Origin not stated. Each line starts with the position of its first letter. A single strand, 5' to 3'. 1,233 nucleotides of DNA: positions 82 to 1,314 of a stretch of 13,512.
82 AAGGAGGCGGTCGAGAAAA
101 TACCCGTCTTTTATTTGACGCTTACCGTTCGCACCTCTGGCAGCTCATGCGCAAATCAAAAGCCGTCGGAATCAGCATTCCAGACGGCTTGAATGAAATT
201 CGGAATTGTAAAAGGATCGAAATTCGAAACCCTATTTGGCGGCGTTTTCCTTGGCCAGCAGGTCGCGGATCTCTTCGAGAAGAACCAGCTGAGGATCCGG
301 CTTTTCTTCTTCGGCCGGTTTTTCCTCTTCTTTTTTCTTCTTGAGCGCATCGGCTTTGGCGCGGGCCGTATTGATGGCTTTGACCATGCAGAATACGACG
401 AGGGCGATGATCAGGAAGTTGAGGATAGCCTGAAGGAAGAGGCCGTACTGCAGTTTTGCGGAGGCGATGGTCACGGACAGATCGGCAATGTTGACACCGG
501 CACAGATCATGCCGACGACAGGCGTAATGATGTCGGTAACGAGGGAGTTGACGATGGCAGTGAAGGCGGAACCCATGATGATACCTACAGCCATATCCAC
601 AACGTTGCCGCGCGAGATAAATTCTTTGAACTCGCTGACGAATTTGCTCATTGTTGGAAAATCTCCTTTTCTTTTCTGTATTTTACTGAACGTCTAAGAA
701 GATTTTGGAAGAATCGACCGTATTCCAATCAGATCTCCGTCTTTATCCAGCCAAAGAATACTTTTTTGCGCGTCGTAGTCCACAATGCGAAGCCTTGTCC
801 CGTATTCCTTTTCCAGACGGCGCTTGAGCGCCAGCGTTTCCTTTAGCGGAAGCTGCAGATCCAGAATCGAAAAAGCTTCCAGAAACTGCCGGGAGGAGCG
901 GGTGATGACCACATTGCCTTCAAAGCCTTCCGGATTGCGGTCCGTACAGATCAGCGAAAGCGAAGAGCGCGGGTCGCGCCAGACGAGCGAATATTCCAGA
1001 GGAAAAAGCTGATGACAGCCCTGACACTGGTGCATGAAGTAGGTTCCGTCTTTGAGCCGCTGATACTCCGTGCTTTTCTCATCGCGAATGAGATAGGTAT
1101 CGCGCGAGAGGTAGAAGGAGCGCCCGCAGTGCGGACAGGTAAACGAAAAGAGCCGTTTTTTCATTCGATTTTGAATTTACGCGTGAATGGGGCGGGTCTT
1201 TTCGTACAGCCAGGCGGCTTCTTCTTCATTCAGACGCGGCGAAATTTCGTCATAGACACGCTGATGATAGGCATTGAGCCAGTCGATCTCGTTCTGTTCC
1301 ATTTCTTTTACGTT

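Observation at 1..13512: The whole window is bracketed by a perfect 124-bp inverted repeat, consistent with two outward-facing copies of one IS-like element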

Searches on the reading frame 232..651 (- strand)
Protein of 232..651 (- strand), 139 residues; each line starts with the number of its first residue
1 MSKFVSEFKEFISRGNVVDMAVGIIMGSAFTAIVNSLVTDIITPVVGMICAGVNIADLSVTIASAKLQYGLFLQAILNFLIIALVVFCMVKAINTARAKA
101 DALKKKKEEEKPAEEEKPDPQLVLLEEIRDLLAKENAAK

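Call 9: find_encoding_contigs(protein=window:232-651:-, flank=10000, max_places=10)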
Protein window:232-651:- (139 aa): no gene with exactly this product is on record in the collection.

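Call 43: search_protein_families(library=pfam, proteins=[window:232-651:-], max_evalue=0.01)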
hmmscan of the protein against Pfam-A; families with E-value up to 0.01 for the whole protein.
window:232-651:- (139 aa): 2 families
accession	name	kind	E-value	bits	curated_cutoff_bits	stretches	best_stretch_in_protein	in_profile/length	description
PF01741.23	MscL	-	1.5e-42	145.2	27.4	1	4-132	1-122/123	Large-conductance mechanosensitive channel, MscL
PF06783.16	UPF0239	-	0.00055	20.6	25.4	1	64-116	18-71/88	Uncharacterised protein family (UPF0239)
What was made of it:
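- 232..651 (-): mscL, the last gene before IS copy A. Its hairpin terminator lies at about 160-190. PF01741 E=1.5e-42 (call 43).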

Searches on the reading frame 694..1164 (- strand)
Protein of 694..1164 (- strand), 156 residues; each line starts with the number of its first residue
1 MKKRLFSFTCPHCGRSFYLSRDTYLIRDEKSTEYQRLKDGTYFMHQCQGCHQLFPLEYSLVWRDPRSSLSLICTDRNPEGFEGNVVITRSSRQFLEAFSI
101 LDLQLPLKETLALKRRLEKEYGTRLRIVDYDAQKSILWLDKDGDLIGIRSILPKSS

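Call 25: find_encoding_contigs(protein=window:694-1164:-, flank=10000, max_places=10)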
Protein window:694-1164:- (156 aa): 24 contigs read that carry it; 10 places shown.
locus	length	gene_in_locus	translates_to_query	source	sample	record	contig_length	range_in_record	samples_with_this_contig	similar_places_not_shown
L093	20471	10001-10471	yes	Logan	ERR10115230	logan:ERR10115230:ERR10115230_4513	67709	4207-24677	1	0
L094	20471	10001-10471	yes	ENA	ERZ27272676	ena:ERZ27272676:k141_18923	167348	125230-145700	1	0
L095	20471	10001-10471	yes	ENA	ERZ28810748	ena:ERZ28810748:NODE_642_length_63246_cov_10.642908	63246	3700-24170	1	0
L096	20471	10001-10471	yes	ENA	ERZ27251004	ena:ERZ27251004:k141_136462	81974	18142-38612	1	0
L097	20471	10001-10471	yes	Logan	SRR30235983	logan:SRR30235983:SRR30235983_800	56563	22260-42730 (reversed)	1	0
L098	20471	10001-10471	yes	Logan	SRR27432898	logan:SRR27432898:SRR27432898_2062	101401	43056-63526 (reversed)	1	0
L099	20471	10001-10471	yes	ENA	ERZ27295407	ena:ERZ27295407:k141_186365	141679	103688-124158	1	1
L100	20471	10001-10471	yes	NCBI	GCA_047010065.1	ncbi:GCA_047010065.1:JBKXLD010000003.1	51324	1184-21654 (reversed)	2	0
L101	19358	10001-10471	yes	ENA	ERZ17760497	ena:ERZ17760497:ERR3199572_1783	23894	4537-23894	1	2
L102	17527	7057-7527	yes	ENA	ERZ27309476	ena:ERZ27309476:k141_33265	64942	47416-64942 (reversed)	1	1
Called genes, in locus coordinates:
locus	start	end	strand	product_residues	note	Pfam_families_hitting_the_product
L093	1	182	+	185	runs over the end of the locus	PF10502:Peptidase_S26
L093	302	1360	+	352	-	PF19407:DUF5979, PF24547:DUF7601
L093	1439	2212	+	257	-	PF04203:Sortase (weak)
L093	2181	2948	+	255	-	-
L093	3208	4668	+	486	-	PF00749:tRNA-synt_1c, PF19269:Anticodon_2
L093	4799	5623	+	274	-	PF00924:MS_channel_2nd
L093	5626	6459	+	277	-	-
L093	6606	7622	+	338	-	-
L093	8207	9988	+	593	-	PF01321:Creatinase_N, PF16189:Creatinase_N_2, PF00557:Peptidase_M24, PF16188:Peptidase_M24_C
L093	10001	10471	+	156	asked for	PF14353:CpXC (faint)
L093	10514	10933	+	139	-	PF01741:MscL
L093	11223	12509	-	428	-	PF00155:Aminotran_1_2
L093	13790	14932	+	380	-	-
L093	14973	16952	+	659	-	PF17210:SdrD_B (weak), PF17802:SpaA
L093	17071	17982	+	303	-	PF04203:Sortase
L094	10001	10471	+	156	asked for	PF14353:CpXC (faint)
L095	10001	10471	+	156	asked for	PF14353:CpXC (faint)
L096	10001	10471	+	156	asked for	PF14353:CpXC (faint)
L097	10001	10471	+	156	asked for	PF14353:CpXC (faint)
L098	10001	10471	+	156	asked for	PF14353:CpXC (faint)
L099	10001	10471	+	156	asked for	PF14353:CpXC (faint)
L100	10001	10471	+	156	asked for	PF14353:CpXC (faint)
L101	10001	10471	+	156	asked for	PF14353:CpXC (faint)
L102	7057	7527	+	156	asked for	PF14353:CpXC (faint)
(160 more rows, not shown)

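Call 43: search_protein_families(library=pfam, proteins=[window:694-1164:-], max_evalue=0.01)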
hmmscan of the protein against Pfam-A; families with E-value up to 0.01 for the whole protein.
window:694-1164:- (156 aa): 2 families
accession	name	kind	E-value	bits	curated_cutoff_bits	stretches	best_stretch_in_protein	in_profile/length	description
PF14353.12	CpXC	-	2.5e-10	40.9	25.4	2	34-77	27-70/121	CpXC protein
PF00096.32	zf-C2H2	-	0.006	17.4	25.2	0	8-18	1-11/23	Zinc finger, C2H2 type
